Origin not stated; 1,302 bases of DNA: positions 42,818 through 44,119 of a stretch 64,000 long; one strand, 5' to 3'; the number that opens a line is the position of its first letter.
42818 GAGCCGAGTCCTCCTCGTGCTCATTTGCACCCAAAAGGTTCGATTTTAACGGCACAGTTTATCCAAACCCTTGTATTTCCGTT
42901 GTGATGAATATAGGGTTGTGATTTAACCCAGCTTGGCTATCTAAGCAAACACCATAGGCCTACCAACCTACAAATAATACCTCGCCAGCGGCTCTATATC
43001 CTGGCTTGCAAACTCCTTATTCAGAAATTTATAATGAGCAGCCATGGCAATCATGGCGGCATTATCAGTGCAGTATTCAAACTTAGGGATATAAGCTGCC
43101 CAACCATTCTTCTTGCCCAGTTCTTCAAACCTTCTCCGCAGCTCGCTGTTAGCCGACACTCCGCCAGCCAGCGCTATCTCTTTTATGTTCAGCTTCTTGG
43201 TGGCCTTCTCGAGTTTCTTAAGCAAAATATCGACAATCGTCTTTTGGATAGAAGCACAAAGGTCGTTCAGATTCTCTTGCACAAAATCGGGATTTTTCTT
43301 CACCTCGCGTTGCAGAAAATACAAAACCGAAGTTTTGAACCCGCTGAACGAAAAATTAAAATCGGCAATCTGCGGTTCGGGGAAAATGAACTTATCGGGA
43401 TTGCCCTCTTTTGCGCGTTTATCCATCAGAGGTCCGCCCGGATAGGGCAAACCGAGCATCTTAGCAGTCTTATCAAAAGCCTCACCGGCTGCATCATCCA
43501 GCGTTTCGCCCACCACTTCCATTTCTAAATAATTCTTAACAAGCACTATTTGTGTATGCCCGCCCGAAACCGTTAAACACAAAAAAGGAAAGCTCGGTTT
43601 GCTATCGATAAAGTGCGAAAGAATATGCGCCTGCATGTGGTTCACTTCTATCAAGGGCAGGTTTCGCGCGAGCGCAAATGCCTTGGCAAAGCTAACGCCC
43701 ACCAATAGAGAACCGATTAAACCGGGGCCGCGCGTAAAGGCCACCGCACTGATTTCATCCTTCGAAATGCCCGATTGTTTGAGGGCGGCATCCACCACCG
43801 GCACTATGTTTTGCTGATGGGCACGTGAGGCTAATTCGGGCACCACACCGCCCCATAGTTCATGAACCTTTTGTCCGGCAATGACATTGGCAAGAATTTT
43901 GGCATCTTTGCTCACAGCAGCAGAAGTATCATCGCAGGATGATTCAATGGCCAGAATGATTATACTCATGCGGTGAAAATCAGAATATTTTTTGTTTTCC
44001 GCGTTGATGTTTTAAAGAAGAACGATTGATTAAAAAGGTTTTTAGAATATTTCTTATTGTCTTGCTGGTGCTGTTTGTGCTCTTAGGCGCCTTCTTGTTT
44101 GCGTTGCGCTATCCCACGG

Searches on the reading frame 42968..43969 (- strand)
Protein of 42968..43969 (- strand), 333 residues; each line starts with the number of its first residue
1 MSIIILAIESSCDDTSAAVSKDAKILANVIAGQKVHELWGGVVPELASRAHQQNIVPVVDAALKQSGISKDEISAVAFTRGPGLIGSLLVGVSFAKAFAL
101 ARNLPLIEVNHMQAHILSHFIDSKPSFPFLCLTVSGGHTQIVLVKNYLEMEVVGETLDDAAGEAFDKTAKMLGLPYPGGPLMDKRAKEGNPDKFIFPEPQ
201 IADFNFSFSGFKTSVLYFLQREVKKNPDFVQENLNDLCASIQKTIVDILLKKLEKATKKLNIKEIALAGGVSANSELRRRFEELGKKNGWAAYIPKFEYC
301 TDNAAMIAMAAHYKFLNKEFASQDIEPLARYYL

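Call 19: search_protein_families(library=pfam, proteins=[window:42968-43969:-], max_evalue=0.001)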
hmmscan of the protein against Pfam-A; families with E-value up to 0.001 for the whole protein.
window:42968-43969:- (333 aa): 3 families
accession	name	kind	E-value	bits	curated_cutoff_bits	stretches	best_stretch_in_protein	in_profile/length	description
PF00814.31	TsaD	-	2.4e-97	326.2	24.8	1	24-308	1-263/264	tRNA N6-adenosine threonylcarbamoyltransferase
PF22521.2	HypF_C_2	-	4.3e-06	27.1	27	1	232-297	164-229/241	Carbamoyltransferase, Kae1-like Domain, second subdomain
PF02543.21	Carbam_trans_N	-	1e-05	25.6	24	1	233-280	274-319/346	Carbamoyltransferase N-terminus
